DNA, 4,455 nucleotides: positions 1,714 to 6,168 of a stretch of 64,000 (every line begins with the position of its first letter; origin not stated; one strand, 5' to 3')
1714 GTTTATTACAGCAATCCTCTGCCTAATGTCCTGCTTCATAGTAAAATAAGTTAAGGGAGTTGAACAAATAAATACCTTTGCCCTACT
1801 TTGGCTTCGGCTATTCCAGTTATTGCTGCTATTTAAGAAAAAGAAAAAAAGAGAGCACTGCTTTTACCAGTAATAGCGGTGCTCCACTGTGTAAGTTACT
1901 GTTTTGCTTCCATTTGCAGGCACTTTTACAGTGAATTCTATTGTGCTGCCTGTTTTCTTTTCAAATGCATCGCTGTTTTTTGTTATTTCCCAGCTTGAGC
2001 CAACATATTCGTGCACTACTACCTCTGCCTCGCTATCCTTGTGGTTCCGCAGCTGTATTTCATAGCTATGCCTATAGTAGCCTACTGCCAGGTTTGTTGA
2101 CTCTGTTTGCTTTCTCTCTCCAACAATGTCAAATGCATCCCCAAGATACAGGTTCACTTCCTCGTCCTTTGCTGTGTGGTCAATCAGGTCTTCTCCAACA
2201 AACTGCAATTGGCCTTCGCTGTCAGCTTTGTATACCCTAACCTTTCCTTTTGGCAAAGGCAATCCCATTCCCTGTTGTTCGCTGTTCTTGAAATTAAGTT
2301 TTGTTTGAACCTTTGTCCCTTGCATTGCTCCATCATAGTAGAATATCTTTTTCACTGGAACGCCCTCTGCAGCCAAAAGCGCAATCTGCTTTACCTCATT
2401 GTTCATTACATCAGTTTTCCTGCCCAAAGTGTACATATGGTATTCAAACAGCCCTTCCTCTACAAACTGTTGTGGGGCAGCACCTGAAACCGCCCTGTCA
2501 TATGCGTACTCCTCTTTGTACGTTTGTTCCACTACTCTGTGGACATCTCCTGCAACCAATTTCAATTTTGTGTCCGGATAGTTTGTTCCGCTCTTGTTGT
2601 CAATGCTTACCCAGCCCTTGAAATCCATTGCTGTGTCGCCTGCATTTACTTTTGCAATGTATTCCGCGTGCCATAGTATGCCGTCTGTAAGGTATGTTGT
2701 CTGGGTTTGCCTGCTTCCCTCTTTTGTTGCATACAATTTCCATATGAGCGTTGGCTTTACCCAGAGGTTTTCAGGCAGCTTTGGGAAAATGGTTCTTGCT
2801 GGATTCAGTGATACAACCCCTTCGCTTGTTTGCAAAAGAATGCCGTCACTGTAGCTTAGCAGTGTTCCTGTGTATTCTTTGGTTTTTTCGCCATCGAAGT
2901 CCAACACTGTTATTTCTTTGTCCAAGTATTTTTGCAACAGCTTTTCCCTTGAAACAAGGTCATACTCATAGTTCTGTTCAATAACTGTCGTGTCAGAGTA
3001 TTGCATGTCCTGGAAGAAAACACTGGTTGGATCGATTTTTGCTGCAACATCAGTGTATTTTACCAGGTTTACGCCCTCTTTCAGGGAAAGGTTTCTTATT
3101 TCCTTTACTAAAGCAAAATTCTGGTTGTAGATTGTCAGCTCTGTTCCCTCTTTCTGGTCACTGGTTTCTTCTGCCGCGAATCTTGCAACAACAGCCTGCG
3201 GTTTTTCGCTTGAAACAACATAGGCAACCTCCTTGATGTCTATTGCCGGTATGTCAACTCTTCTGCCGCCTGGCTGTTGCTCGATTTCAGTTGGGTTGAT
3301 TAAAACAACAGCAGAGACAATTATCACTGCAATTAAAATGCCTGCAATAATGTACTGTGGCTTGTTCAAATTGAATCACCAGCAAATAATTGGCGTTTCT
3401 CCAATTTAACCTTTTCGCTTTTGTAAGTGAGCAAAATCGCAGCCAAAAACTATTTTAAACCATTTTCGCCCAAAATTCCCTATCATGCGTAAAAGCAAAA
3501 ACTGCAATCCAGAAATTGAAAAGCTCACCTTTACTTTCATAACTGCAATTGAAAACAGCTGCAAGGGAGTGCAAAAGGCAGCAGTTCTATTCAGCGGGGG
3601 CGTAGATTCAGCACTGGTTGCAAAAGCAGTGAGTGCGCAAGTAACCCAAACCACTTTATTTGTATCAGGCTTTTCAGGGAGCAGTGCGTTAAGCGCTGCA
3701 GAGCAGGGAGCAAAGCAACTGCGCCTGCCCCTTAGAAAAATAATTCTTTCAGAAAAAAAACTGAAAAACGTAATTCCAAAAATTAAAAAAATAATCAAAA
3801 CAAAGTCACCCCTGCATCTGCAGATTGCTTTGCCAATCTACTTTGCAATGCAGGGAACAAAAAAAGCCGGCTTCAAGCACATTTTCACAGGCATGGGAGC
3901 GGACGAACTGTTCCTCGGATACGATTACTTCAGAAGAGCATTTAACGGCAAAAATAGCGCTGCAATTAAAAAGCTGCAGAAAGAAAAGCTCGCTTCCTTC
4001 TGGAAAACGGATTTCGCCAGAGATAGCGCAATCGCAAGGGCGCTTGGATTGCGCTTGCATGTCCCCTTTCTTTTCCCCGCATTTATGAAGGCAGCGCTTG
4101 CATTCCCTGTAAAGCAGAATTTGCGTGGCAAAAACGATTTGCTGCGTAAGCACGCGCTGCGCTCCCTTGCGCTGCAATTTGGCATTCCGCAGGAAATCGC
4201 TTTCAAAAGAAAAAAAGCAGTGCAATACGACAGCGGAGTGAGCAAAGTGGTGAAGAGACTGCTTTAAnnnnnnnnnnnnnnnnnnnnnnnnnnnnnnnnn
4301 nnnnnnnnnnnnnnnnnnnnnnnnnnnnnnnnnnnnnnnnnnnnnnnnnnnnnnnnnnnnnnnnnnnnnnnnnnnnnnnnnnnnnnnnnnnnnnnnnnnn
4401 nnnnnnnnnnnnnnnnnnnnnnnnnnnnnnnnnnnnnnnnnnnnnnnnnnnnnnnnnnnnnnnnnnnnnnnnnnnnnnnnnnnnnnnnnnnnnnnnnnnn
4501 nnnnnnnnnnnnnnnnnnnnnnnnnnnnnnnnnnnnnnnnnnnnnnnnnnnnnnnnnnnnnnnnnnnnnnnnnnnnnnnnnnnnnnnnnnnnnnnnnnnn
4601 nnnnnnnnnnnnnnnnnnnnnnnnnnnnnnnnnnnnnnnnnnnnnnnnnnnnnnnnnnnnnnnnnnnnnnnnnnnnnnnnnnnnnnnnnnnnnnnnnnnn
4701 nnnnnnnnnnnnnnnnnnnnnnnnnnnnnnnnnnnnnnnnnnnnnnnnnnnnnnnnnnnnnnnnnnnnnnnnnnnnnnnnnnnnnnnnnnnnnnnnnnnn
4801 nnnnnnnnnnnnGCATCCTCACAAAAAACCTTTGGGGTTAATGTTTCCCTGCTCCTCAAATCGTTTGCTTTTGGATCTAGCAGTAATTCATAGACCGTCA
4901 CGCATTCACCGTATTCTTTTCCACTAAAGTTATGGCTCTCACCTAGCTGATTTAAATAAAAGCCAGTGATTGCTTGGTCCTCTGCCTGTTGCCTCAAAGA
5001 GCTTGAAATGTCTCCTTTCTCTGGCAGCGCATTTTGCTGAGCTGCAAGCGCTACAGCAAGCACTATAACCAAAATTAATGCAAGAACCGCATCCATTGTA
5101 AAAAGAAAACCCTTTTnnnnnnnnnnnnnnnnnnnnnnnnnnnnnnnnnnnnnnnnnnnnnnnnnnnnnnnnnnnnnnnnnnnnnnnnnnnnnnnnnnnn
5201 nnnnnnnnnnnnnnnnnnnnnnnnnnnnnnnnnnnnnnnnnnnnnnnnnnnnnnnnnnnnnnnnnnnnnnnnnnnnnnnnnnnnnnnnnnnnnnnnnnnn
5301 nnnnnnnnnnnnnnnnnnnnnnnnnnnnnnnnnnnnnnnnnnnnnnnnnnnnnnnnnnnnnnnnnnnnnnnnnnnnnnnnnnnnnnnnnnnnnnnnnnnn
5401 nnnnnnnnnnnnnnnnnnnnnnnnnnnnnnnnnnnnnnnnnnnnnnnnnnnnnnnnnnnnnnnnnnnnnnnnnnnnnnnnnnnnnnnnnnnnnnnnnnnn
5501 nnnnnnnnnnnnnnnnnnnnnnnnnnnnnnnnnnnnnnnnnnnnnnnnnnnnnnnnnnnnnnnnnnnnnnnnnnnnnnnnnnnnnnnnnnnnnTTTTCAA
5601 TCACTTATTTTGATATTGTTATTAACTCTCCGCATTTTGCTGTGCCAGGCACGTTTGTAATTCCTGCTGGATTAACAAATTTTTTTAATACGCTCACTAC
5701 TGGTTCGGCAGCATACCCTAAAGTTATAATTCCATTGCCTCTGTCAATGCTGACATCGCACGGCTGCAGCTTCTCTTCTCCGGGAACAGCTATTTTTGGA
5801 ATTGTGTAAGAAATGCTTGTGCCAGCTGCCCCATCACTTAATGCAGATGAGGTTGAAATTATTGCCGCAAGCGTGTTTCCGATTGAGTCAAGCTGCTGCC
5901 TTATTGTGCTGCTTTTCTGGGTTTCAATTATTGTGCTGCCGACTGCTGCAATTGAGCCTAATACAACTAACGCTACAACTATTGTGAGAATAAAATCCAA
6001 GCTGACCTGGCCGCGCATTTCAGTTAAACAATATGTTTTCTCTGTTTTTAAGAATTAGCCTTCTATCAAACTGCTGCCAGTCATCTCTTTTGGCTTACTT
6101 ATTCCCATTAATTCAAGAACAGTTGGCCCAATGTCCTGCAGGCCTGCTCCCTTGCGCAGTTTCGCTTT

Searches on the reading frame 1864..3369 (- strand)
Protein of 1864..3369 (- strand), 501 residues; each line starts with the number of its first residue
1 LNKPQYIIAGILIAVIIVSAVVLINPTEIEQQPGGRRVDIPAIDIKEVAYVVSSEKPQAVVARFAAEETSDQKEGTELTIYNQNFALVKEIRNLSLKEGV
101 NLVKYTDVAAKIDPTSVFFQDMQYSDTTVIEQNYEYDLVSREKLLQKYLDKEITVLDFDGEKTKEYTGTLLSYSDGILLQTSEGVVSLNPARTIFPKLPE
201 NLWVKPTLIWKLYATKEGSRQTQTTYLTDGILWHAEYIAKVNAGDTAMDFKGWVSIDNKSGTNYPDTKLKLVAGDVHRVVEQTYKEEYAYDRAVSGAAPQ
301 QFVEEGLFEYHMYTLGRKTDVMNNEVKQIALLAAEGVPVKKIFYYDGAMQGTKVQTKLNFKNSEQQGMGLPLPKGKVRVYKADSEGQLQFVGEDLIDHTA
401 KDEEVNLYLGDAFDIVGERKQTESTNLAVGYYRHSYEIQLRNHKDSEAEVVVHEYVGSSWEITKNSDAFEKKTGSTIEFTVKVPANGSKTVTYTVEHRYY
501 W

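Call 55: search_protein_families(library=pfam, proteins=[window:1864-3369:-], max_evalue=0.001)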
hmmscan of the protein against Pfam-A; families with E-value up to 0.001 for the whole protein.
window:1864-3369:- (501 aa): 1 family
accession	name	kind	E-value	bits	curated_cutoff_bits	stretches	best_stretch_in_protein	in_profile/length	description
PF13598.12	DUF4139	-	5.1e-08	33.3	31.8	1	223-499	2-203/205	Domain of unknown function (DUF4139)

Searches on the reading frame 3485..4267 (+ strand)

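Call 55: search_protein_families(library=pfam, proteins=[window:3485-4267:+], max_evalue=0.001)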
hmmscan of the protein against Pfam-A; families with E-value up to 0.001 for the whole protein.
window:3485-4267:+ (260 aa): 2 families
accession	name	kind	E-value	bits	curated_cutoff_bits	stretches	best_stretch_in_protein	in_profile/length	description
PF00733.27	Asn_synthase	-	7.8e-32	111.7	21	2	20-173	8-166/354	Asparagine synthase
PF24167.1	DUF7411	-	5.8e-07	29.7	28.7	1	31-100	2-70/194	Family of unknown function (DUF7411)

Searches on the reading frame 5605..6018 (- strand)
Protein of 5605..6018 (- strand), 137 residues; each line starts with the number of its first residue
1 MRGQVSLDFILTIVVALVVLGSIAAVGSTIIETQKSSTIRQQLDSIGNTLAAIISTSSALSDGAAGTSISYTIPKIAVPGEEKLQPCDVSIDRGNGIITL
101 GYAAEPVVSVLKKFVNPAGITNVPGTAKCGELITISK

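Call 10: search_protein_families(library=pfam, proteins=[window:5605-6018:-], max_evalue=0.01)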
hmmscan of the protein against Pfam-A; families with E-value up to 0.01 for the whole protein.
window:5605-6018:- (137 aa): 1 family
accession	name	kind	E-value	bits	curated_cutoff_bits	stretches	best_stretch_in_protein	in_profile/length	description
PF23958.1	DUF7287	-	0.0079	17.2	27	1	2-52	3-55/157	Family of unknown function (DUF7287)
